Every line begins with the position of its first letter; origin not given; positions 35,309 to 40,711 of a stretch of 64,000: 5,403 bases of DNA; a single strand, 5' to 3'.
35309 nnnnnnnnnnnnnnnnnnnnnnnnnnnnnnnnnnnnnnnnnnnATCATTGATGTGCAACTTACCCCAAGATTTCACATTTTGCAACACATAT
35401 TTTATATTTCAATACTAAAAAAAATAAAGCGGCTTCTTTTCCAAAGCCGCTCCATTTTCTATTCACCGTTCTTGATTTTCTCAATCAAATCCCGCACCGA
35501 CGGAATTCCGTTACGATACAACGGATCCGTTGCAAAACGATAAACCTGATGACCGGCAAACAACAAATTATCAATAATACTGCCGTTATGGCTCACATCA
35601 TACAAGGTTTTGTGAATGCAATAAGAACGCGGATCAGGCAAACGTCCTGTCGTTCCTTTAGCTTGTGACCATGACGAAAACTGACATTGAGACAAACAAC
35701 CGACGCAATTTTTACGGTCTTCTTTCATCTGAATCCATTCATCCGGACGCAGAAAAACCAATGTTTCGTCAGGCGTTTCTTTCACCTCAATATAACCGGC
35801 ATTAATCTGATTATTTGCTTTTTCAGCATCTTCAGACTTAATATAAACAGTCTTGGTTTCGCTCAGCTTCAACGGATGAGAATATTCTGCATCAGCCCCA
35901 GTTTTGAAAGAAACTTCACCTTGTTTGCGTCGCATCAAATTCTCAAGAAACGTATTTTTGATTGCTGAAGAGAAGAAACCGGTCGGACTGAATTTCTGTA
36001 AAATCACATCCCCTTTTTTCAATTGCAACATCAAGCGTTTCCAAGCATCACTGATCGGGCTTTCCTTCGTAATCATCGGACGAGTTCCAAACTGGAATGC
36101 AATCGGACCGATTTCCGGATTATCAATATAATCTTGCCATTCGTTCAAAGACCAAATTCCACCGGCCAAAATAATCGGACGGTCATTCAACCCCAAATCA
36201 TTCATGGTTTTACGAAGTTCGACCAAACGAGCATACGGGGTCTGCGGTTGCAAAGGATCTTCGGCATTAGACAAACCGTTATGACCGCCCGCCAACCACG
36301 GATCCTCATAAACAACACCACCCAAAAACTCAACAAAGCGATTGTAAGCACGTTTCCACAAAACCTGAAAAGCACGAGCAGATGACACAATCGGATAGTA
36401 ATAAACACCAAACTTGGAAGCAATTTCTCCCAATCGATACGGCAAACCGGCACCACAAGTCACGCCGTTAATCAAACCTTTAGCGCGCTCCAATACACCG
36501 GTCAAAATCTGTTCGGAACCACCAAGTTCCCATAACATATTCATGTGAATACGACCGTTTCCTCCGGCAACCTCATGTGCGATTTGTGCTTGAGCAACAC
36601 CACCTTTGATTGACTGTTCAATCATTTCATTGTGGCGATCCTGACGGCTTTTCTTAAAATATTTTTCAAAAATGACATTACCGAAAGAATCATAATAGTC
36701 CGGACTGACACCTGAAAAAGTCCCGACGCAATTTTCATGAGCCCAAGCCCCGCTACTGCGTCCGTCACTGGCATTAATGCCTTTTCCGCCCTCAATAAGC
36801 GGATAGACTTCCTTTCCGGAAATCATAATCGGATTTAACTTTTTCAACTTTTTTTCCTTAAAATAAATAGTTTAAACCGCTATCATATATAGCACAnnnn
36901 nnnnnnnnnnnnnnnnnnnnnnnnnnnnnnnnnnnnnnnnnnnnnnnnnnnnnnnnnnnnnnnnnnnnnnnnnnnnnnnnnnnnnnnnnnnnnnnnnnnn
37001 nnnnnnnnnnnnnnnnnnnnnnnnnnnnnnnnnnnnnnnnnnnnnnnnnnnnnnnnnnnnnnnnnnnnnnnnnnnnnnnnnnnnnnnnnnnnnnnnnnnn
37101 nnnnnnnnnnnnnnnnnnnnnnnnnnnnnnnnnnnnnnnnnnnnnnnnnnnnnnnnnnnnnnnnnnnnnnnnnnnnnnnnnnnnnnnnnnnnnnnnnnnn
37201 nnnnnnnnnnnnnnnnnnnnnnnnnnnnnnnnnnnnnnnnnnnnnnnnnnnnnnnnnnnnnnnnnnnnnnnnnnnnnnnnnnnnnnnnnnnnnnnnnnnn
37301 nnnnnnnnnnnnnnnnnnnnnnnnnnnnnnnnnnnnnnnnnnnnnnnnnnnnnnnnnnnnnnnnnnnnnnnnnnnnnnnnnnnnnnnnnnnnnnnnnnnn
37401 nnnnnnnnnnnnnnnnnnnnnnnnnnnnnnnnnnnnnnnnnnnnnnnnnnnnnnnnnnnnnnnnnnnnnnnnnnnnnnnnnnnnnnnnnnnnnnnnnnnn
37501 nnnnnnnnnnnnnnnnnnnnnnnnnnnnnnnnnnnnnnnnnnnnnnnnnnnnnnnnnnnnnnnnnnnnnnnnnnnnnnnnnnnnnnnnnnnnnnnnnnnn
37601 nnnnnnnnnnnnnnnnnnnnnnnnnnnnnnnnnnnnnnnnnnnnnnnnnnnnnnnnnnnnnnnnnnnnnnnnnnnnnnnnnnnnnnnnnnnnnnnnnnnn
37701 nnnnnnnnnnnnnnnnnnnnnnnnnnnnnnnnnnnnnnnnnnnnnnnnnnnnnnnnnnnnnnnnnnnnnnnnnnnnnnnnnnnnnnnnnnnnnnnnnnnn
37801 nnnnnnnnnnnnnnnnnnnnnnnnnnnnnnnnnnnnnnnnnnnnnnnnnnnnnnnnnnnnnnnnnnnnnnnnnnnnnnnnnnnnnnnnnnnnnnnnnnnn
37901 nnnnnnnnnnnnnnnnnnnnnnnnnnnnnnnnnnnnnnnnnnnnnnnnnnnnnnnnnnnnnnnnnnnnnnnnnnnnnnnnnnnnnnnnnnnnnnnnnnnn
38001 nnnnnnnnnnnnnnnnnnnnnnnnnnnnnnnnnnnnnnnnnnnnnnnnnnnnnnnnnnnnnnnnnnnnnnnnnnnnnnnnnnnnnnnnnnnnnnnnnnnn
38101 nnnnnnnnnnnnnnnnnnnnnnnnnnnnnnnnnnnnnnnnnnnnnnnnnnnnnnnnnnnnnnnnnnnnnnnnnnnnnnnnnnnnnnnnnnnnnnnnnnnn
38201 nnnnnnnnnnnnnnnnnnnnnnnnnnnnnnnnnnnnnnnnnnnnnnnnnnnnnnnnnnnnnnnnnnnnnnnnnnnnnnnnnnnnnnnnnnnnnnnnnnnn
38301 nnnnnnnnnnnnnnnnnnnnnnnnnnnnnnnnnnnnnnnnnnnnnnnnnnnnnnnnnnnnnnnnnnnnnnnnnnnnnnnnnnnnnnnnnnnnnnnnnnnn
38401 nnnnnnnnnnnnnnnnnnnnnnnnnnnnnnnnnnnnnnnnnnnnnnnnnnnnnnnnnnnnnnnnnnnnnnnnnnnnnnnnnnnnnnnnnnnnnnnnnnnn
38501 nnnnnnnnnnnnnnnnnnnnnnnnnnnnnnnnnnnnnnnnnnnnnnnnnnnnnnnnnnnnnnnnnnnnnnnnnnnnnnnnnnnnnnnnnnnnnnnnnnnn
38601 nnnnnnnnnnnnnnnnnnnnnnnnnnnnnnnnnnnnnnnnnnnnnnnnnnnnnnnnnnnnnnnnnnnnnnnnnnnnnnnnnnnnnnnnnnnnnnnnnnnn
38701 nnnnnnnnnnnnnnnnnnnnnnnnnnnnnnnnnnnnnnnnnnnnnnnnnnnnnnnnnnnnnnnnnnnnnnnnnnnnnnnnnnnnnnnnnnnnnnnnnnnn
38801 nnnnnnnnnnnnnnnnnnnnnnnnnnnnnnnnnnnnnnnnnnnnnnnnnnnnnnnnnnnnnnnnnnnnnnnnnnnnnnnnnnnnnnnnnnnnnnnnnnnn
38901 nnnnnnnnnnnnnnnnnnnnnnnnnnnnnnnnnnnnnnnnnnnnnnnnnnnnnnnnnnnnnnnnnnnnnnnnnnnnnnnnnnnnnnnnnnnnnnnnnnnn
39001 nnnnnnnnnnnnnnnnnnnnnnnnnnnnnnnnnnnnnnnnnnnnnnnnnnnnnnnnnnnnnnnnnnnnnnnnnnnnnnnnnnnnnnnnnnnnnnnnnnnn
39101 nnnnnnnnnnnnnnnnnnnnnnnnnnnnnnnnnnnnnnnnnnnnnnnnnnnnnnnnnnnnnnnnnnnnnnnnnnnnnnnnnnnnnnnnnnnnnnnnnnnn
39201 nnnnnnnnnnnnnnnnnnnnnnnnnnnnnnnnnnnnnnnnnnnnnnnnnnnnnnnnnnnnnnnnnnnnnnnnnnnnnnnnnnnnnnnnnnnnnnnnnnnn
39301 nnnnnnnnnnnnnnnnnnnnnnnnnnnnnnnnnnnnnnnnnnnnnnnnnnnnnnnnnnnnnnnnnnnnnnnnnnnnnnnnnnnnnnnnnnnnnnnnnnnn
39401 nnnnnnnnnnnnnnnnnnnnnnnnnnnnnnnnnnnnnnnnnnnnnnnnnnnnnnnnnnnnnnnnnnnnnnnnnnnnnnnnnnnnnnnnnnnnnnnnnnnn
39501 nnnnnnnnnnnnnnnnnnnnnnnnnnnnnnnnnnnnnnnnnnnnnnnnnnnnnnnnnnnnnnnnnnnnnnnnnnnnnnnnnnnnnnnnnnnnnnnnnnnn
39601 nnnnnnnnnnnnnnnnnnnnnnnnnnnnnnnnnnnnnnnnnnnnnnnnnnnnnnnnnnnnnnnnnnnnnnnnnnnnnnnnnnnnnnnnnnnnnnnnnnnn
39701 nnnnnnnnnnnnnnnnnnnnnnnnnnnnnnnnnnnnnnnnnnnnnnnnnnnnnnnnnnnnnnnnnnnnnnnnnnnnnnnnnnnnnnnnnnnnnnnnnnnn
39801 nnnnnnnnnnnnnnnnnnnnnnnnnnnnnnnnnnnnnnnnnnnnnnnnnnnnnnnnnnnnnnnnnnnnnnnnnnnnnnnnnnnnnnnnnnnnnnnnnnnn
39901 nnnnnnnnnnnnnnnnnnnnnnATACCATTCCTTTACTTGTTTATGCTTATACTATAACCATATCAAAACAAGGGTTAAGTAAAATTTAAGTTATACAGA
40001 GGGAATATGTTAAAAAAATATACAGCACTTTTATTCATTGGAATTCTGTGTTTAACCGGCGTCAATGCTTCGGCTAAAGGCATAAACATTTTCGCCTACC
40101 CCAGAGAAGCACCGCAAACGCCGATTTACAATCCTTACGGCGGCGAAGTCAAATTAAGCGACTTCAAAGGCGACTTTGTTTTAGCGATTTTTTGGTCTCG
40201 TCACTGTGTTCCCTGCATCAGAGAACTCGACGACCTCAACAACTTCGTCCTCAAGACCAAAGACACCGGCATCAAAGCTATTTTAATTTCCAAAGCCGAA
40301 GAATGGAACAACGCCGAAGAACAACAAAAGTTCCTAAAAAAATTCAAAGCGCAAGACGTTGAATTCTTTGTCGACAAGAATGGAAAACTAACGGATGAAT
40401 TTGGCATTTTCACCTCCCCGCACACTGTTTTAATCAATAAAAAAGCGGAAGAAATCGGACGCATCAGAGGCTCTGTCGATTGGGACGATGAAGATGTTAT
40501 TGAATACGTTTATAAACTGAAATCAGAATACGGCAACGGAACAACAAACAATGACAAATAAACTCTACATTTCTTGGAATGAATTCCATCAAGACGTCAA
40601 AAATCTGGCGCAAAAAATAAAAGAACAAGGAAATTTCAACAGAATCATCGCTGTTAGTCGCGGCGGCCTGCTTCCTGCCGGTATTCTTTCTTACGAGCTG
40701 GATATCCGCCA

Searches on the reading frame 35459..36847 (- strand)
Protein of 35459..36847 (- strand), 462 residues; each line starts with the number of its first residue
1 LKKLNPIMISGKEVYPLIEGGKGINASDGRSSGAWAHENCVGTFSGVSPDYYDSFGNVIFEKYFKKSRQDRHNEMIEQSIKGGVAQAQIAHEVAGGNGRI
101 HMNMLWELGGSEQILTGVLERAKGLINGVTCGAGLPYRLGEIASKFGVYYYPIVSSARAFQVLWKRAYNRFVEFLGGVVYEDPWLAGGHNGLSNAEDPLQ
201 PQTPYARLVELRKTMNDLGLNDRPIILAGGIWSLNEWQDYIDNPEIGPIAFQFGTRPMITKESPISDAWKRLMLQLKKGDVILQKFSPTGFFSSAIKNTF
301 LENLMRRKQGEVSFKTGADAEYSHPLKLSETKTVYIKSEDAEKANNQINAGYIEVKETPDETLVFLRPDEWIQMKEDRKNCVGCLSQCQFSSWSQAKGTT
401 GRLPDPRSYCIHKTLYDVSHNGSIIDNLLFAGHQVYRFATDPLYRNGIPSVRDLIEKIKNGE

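Call 53: search_protein_families(library=pfam, proteins=[window:35459-36847:-], max_evalue=0.00001)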
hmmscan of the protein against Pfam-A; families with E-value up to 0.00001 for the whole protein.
window:35459-36847:- (462 aa): 1 family
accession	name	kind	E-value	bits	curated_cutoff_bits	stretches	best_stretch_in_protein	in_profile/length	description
PF03060.21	NMO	-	2.4e-07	30.9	28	1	131-332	119-289/331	Nitronate monooxygenase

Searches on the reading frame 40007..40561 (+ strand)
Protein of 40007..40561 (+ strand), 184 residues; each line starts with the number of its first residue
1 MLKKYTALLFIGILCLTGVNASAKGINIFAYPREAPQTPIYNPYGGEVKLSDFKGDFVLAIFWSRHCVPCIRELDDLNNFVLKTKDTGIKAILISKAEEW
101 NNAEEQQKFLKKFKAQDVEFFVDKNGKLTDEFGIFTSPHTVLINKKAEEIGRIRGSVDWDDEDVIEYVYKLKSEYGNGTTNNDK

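Call 54: search_protein_families(library=pfam, proteins=[window:40007-40561:+], max_evalue=0.00001)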
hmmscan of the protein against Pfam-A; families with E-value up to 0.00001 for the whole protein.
window:40007-40561:+ (184 aa): 4 families
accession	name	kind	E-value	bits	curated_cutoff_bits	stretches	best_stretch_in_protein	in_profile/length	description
PF08534.16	Redoxin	-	9.2e-14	51.9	26.6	1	43-165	16-144/148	Redoxin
PF00578.27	AhpC-TSA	-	3e-13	50.2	26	1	35-146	5-118/124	AhpC/TSA family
PF13905.12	Thioredoxin_8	-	1.4e-07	32.2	27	1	56-147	2-92/94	Thioredoxin-like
PF13098.12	Thioredoxin_2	-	5.6e-07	30.3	27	1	55-158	5-96/104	Thioredoxin-like domain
